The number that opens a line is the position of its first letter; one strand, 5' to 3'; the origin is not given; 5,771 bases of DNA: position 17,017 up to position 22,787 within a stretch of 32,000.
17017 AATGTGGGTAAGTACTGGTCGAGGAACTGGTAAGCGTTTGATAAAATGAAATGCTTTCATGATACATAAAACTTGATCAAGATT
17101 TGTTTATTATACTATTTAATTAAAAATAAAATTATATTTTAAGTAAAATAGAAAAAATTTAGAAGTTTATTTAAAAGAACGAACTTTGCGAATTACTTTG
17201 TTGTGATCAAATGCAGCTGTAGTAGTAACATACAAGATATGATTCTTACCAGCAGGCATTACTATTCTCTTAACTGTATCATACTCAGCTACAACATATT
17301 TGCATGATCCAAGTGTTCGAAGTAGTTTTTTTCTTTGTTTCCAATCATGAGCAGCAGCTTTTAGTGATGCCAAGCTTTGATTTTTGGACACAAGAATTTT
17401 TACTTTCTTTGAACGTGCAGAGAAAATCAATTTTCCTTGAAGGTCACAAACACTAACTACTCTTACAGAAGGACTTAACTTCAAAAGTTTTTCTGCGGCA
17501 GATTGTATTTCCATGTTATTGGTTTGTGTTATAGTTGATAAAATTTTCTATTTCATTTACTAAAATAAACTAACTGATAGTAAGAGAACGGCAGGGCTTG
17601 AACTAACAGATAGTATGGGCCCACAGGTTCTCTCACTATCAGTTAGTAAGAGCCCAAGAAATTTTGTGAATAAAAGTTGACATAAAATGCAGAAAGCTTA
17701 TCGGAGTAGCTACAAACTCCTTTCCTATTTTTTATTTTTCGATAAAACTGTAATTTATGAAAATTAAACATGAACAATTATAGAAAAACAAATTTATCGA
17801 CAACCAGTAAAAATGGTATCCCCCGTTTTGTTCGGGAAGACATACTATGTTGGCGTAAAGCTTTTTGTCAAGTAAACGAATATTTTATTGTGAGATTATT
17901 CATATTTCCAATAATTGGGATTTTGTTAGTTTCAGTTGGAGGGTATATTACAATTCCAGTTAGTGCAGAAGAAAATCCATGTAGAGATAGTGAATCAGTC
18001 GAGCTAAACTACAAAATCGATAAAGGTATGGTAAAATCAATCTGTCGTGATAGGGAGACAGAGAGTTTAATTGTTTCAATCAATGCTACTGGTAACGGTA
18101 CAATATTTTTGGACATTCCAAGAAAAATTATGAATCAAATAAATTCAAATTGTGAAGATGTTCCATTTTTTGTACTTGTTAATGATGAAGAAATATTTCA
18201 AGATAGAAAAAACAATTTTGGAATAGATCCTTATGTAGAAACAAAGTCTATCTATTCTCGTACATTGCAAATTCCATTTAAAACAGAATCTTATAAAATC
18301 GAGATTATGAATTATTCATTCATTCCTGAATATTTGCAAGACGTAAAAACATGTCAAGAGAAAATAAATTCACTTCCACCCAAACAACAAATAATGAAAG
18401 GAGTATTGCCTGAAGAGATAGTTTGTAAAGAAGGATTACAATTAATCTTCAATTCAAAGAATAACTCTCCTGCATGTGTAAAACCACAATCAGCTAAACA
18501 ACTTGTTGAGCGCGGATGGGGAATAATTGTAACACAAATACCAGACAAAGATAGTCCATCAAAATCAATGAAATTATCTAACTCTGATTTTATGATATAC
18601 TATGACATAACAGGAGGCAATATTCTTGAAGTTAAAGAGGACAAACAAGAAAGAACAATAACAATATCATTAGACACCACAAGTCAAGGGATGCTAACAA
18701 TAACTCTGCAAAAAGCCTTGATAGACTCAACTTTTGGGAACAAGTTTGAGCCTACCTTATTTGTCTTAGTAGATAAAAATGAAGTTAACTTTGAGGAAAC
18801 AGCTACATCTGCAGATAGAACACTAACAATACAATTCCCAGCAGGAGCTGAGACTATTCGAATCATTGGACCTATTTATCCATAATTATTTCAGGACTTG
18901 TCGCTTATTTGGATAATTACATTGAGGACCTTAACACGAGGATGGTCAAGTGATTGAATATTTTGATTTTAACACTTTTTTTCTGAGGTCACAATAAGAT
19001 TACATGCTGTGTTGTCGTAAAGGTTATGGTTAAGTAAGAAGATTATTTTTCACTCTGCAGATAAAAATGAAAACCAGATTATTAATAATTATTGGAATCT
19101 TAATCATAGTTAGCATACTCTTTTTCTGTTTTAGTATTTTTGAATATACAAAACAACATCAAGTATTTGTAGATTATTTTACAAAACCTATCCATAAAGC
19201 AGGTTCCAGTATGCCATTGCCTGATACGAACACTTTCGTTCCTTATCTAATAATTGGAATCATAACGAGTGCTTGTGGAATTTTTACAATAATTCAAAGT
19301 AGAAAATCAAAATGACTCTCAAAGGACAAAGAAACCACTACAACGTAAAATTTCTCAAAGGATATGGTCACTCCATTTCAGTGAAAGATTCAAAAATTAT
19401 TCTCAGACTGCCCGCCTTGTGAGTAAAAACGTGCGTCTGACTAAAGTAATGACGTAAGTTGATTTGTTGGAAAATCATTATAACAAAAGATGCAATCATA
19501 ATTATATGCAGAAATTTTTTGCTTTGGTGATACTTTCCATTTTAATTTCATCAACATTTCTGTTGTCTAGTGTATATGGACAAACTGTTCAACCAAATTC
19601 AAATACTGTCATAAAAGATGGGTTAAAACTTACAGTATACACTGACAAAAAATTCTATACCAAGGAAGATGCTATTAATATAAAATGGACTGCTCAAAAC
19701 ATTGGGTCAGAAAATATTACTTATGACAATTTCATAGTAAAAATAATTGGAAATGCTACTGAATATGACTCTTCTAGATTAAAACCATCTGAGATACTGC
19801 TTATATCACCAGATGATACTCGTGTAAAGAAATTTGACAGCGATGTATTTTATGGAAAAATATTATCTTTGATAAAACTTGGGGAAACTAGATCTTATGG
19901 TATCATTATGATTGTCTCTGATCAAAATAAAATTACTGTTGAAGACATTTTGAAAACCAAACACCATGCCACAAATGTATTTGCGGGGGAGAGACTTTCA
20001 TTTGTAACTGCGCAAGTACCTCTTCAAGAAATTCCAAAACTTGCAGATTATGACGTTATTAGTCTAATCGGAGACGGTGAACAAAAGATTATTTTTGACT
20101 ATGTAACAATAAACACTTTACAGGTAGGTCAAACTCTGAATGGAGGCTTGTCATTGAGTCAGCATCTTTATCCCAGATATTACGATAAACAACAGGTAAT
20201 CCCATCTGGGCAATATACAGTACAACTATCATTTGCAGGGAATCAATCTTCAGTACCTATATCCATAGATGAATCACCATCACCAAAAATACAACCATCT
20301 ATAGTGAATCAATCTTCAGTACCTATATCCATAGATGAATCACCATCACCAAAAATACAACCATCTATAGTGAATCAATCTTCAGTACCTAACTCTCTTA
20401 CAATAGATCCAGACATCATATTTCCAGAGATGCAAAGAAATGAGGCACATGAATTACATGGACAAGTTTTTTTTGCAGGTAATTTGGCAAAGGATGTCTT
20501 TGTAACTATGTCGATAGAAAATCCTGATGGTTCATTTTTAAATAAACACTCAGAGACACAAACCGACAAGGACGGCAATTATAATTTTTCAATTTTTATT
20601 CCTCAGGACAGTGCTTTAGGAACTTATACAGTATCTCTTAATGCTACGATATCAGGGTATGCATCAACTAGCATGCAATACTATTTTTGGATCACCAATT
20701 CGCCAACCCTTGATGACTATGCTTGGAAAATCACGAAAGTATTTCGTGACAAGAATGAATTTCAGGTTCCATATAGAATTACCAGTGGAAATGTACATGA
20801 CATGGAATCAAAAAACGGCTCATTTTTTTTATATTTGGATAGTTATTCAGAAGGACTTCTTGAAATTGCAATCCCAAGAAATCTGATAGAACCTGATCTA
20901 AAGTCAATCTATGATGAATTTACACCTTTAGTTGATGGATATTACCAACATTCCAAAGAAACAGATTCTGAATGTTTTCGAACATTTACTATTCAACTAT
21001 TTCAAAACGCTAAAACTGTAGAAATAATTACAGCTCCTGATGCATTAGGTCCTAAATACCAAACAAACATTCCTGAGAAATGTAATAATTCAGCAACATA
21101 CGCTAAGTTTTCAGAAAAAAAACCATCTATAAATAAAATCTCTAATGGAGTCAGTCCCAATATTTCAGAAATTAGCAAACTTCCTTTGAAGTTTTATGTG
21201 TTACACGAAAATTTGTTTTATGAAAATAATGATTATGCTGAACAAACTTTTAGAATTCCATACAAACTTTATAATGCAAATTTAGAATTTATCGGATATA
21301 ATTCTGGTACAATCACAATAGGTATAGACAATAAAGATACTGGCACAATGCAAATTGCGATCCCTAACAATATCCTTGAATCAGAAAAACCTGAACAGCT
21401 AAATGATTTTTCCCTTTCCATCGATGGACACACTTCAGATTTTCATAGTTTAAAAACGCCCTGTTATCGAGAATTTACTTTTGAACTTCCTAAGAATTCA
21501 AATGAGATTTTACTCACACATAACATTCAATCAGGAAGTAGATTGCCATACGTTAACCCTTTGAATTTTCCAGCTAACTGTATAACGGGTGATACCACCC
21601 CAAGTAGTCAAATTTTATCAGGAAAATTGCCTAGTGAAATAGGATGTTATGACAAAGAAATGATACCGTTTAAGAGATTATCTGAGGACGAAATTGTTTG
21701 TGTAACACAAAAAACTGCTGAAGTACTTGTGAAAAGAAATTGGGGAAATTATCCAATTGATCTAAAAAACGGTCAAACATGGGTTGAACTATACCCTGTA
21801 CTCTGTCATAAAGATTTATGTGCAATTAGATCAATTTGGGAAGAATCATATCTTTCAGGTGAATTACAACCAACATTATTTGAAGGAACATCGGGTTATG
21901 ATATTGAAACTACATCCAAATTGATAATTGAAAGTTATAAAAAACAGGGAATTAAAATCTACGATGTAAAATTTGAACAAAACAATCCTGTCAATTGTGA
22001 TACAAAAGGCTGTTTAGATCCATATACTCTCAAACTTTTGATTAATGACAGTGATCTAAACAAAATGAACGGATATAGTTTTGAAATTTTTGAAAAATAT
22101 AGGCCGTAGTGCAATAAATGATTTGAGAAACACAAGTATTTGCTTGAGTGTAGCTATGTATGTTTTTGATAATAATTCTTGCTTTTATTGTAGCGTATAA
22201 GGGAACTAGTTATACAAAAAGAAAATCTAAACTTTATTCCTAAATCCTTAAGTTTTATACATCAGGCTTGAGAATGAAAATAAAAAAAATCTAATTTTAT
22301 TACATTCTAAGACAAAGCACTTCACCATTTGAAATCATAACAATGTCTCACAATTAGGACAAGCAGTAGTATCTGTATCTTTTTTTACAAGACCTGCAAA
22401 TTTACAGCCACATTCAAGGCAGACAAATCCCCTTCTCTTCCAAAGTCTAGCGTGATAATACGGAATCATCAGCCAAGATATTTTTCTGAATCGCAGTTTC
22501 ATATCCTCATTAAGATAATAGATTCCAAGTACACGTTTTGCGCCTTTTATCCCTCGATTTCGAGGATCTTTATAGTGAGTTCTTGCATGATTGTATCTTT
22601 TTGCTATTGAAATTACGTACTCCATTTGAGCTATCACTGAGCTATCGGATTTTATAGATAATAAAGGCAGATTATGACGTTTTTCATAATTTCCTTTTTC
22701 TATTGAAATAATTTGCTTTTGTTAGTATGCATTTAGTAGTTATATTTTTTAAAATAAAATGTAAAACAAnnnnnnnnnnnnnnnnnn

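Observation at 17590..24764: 7.2-kb integrated element in tRNA-Val(UAC) with no recognisable replication or virion genes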

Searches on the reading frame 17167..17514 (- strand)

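Call 8: search_protein_families(library=pfam, proteins=[window:17167-17514:-], max_evalue=0.1)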
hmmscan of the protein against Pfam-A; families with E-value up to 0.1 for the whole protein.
window:17167-17514:- (115 aa): 3 families
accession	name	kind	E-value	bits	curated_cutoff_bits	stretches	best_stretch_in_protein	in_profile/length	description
PF18719.7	ArlS_N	-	0.018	15.7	27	0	12-47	55-90/140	ArlS sensor domain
PF20364.3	DUF6659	-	0.039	14.6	27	1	9-97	14-102/131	Family of unknown function (DUF6659)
PF15491.11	CTC1_2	-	0.058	13.3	29.4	1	18-81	195-255/291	CST, telomere maintenance, complex subunit CTC1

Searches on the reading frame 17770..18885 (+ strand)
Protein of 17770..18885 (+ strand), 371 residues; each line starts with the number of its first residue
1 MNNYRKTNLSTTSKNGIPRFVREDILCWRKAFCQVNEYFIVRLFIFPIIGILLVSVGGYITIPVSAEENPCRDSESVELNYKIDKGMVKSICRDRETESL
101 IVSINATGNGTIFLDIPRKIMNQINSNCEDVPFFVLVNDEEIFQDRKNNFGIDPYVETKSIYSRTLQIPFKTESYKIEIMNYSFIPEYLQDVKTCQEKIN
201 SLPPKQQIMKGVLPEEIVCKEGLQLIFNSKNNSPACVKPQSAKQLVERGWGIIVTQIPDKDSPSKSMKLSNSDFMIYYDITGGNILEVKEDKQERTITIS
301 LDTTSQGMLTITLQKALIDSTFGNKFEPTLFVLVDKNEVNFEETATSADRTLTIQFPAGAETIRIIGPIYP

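Call 8: search_protein_families(library=pfam, proteins=[window:17770-18885:+], max_evalue=0.1)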
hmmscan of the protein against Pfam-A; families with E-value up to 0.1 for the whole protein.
window:17770-18885:+ (371 aa): 0 families

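Call 9: search_protein_families(library=phrogs, proteins=[window:17770-18885:+], max_evalue=0.1)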
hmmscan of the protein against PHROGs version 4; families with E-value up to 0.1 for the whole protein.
window:17770-18885:+ (371 aa): 1 family
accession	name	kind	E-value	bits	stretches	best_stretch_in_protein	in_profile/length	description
phrog_16259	-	DNA, RNA and nucleotide metabolism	0.0054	17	1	117-180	63-126/330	DNA helicase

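Call 49: search_protein_families(library=ncbifam, proteins=[window:17770-18885:+], max_evalue=1)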
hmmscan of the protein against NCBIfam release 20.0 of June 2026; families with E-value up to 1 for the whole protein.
window:17770-18885:+ (371 aa): 1 family
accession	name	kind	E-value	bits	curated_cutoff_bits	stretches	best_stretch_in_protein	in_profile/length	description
NF058652.1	WING-49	domain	5.1e-22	77.7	22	1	204-251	1-48/49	WING-49 domain-containing protein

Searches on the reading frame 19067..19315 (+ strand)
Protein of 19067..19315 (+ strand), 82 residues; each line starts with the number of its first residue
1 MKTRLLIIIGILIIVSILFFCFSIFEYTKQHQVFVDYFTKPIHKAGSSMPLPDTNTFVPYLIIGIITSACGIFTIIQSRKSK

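Call 8: search_protein_families(library=pfam, proteins=[window:19067-19315:+], max_evalue=0.1)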
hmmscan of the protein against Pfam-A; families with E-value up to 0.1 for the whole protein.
window:19067-19315:+ (82 aa): 2 families
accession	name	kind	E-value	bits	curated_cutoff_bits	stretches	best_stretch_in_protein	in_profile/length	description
PF20377.3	DUF6672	-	0.0056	16.9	24.3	1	7-46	9-46/152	Family of unknown function (DUF6672)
PF13273.12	DUF4064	-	0.0063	17.2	32.1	1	7-81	9-84/102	Protein of unknown function (DUF4064)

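Call 9: search_protein_families(library=phrogs, proteins=[window:19067-19315:+], max_evalue=0.1)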
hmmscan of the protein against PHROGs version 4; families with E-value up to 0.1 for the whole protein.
window:19067-19315:+ (82 aa): 0 families

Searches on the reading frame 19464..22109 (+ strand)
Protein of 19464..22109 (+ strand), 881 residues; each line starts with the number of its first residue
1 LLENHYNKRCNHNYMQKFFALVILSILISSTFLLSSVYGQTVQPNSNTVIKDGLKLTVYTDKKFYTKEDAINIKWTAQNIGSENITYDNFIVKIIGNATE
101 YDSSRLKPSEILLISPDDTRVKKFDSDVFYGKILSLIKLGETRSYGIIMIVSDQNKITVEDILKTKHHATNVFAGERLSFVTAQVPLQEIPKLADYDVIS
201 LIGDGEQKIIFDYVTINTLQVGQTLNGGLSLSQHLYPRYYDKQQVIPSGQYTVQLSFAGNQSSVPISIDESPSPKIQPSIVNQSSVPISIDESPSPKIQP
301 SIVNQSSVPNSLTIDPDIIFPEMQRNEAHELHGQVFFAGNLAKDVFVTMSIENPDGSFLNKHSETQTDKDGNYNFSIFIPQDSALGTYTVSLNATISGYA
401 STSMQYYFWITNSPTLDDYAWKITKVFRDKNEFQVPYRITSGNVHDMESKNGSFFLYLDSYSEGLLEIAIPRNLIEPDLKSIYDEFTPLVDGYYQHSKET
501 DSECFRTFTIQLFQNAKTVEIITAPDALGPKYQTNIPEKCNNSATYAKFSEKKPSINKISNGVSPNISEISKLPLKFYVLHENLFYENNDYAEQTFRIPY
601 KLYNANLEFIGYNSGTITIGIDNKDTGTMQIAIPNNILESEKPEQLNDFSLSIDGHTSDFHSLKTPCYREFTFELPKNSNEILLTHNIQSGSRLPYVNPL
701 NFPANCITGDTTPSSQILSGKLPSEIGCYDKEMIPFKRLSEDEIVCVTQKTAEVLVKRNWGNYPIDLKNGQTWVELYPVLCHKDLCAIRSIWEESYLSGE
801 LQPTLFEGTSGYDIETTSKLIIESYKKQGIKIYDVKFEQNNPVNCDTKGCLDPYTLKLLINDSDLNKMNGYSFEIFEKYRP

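Call 8: search_protein_families(library=pfam, proteins=[window:19464-22109:+], max_evalue=0.1)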
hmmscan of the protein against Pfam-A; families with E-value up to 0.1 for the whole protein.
window:19464-22109:+ (881 aa): 3 families
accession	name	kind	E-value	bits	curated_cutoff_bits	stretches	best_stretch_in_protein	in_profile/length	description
PF01835.25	MG2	-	5.8e-06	27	32.8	1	340-395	29-85/96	MG2 domain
PF13620.12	CarboxypepD_reg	-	0.015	16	32.3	0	361-402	28-62/82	Carboxypeptidase regulatory-like domain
PF17802.7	SpaA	-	0.047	14.3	23.1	0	349-413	21-79/91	Prealbumin-like fold domain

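Call 9: search_protein_families(library=phrogs, proteins=[window:19464-22109:+], max_evalue=0.1)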
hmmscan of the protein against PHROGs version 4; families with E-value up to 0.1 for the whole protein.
window:19464-22109:+ (881 aa): 1 family
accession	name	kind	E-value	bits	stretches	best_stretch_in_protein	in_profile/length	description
phrog_8287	-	unknown function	0.00039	21.5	1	21-96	5-77/137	-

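Call 49: search_protein_families(library=ncbifam, proteins=[window:19464-22109:+], max_evalue=1)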
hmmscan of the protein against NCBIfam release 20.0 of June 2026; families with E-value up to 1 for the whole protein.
window:19464-22109:+ (881 aa): 1 family
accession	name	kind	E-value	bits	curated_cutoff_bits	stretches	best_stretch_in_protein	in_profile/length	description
NF058652.1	WING-49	domain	1.2e-05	25.3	22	1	713-761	1-48/49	WING-49 domain-containing protein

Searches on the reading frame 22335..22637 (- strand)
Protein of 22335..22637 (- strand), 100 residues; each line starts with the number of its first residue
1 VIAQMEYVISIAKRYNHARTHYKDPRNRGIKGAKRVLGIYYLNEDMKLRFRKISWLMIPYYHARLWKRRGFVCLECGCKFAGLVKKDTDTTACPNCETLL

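Call 8: search_protein_families(library=pfam, proteins=[window:22335-22637:-], max_evalue=0.1)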
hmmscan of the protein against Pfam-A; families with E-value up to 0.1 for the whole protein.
window:22335-22637:- (100 aa): 1 family
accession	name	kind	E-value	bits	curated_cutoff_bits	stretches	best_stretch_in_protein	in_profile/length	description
PF09723.15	Zn_ribbon_8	-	0.0012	19.2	34.4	1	71-97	6-33/41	Zinc ribbon domain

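Call 9: search_protein_families(library=phrogs, proteins=[window:22335-22637:-], max_evalue=0.1)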
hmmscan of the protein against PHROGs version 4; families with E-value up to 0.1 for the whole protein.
window:22335-22637:- (100 aa): 0 families

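Call 49: search_protein_families(library=ncbifam, proteins=[window:22335-22637:-], max_evalue=1)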
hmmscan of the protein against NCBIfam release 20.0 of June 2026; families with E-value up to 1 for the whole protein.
window:22335-22637:- (100 aa): 2 families
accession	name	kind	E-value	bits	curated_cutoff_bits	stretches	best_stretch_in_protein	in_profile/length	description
TIGR02605.1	CxxC_CxxC_SSSS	subfamily_domain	0.013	15.6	31.3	1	71-98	6-34/52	FmdB family zinc ribbon protein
NF011386.0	PRK14811.1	equivalog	0.069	12.4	414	1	64-98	229-263/269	DNA-formamidopyrimidine glycosylase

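Call 79: find_homologous_proteins(query=window:22335-22625:-, max_evalue=0.001)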
Query window:22335-22625:- (96 aa): 90 proteins with E <= 0.001 among 91 candidates.
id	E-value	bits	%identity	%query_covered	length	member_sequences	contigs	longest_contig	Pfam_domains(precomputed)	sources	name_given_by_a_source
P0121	5.0e-52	192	89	97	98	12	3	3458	-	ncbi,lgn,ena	-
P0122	1.7e-50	187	85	97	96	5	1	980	-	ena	-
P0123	1.5e-49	184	88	97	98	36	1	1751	-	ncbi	-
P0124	3.1e-48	180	86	97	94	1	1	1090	-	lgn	-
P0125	4.7e-48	179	83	98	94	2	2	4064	-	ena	-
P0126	8.9e-48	178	83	99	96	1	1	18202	-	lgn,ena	-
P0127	2.0e-47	177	83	97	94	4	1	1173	-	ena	-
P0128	7.3e-47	176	82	99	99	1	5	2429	-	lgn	-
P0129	1.5e-46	174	84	97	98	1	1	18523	-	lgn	-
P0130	1.5e-45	171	83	96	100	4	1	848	-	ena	-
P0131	5.4e-45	170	81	97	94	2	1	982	-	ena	-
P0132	7.2e-45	169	81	97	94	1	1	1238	-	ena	-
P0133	1.2e-44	168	80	98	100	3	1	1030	-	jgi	jgi:hypothetical protein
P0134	1.5e-44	168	81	99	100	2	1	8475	-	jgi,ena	-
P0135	1.5e-44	168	81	97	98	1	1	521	-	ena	-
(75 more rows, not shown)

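Call 82: search_solved_structures(query=A4, max_evalue=10)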
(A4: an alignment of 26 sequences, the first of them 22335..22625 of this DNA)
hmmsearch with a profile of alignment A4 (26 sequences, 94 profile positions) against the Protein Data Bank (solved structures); distinct sequences matched with E-value up to 10: 2.
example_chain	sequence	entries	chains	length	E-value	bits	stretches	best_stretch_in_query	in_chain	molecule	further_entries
3ahr_A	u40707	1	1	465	0.96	12.9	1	37-67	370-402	ERO1-like protein alpha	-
3ahq_A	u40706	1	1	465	0.97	12.9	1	37-67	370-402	ERO1-like protein alpha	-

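Call 86: predict_structure(alignment_id=A4)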
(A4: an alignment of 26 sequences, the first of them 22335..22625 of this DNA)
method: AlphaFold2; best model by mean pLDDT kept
length: 96 residues; sequences in the alignment: 26
mean_pLDDT: 77.7   pTM: 0.59
mean pLDDT of the five models: 77.7, 73.7, 72.3, 71.4, 66.9
residues with pLDDT >= 90: 23; 70-90: 47; 50-70: 24; < 50: 2
segments of 3 or more residues with pLDDT < 50: none
pLDDT, mean of each block of 10 residues (from residue 1): 87 58 60 90 91 90 82 80 72 60
secondary structure, 60 per line:
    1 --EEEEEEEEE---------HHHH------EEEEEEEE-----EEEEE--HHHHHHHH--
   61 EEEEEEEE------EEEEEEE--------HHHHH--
elements in order: E3-11 H21-24 E31-38 E44-48 H51-58 E61-68 E75-81 H90-94

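Call 88: fold_search(model_id=the predicted structure, library=pdb)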
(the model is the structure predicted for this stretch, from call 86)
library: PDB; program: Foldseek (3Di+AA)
matches with E <= 10: 154; with E <= 0.001: 0
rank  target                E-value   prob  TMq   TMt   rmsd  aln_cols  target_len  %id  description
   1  1o7k_B                1.1e+00  0.23  0.24  0.20   5.2        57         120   10  human p47 PX domain complex with sulphates (released 2002-11-20)
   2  6w2d_v                2.0e+00  0.06  0.17  0.07  15.7        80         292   14  Structures of Capsid and Capsid-Associated Tegument Complex inside the Epstein-Barr Virus (released 2020-07-15)
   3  4fjn_A                2.1e+00  0.13  0.24  0.04   9.5        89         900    8  RB69 DNA polymerase ternary complex with dTTP/dA (released 2012-12-19)
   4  2dtu_C                2.2e+00  0.14  0.24  0.04   9.4        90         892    8  Crystal structure of the beta hairpin loop deletion variant of RB69 gp43 in complex with DNA containing an abasic site (released 2006-12-05)
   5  4j2d_A                2.2e+00  0.14  0.24  0.03   9.3        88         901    8  RB69 DNA Polymerase L415K Ternary Complex (released 2014-02-19)
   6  3kd1_E                2.2e+00  0.13  0.23  0.03   9.7        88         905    8  Closed binary complex of an RB69 gp43 fingers domain mutant complexed with an acyclic GMP terminated primer template p (released 2011-04-13)
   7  4j2e_A                2.3e+00  0.14  0.24  0.03   9.4        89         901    8  RB69 DNA Polymerase L415M Ternary Complex (released 2014-02-19)
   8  3qes_A                2.3e+00  0.14  0.24  0.03   9.4        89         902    8  RB69 DNA Polymerase (L561A/S565G/Y567A) Ternary Complex with dGTP Opposite Difluorotoluene Nucleoside (released 2012-01-25)
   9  1o7k_A                2.5e+00  0.16  0.27  0.22   5.1        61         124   10  human p47 PX domain complex with sulphates (released 2002-11-20)
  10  2oyq_C                2.5e+00  0.13  0.24  0.04   9.6        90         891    8  Crystal structure of RB69 gp43 in complex with DNA with 5-NIMP opposite an abasic site analog (released 2007-10-23)
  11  3qep_A                2.5e+00  0.13  0.24  0.04   9.3        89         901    8  RB69 DNA Polymerase (L561A/S565G/Y567A) Ternary Complex with dTTP Opposite Difluorotoluene Nucleoside (released 2011-08-31)
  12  8dqm_F                2.5e+00  0.09  0.16  0.12   8.7        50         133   12  Crystal structure of isoaspartyl aminopeptidase from Roseivivax halodurans DSM 15395 (released 2023-04-26)
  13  5o6e_A                2.6e+00  0.05  0.16  0.04  10.5        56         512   14  Structure of ScPif1 in complex with TTTGGGTT and ADP-AlF4 (released 2017-12-20)
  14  9skh_E                2.8e+00  0.14  0.30  0.23  15.2        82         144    8  Biocatalytic Regioselective C-Formylation of Resorcinol Derivatives (released 2026-02-18)
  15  8dqm_D                2.9e+00  0.08  0.16  0.12   8.9        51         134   12  Crystal structure of isoaspartyl aminopeptidase from Roseivivax halodurans DSM 15395 (released 2023-04-26)
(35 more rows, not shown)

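Call 90: fold_search(model_id=the predicted structure, library=viral)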
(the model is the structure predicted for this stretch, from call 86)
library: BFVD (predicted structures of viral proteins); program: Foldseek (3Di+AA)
matches with E <= 10: 377; with E <= 0.001: 0
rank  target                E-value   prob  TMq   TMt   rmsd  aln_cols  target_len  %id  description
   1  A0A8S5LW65            1.5e-01  0.57  0.29  0.29  13.9        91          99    8  SsDNA binding protein [Podoviridae sp. ctx9R1]
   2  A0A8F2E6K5            2.4e-01  0.75  0.33  0.04  13.7        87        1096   11  DNA-directed DNA polymerase [Streptomyces phage TunaTartare]
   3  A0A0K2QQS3            3.5e-01  0.14  0.21  0.10   9.6        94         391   10  Uncharacterized protein [Ralstonia phage RSF1]
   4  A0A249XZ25            4.6e-01  0.57  0.34  0.25  12.2        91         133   14  Thioredoxin [Escherichia phage ECO4]
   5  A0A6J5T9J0            4.9e-01  0.41  0.33  0.13  12.1        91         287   11  DNA ligase [uncultured Caudovirales phage]
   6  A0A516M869            6.1e-01  0.14  0.20  0.25  10.6        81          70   10  (no name in the UniProt tables at hand)
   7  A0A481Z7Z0            6.9e-01  0.54  0.29  0.43   4.1        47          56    6  Uncharacterized protein [Pithovirus LCPAC304]
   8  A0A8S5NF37            6.9e-01  0.23  0.29  0.26  14.0        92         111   12  SsDNA binding protein [Podoviridae sp. ctFkM10]
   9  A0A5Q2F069            7.3e-01  0.80  0.32  0.35   3.8        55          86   11  (no name in the UniProt tables at hand)
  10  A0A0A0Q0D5            7.3e-01  0.72  0.37  0.27   8.3        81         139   14  DUF3592 domain-containing protein [Pectobacterium bacteriophage PM2]
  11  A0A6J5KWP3            7.7e-01  0.54  0.31  0.30   9.6        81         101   10  Uncharacterized protein [uncultured Caudovirales phage]
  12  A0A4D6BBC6            8.1e-01  0.77  0.33  0.44   2.8        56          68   12  (no name in the UniProt tables at hand)
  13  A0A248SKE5            8.1e-01  0.63  0.30  0.32   4.3        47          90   11  (no name in the UniProt tables at hand)
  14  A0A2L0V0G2            8.1e-01  0.09  0.21  0.21  18.9        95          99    8  Uncharacterized protein [Agrobacterium phage Atu_ph07]
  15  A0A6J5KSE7            9.1e-01  0.20  0.23  0.34   4.9        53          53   15  Uncharacterized protein [uncultured Caudovirales phage]
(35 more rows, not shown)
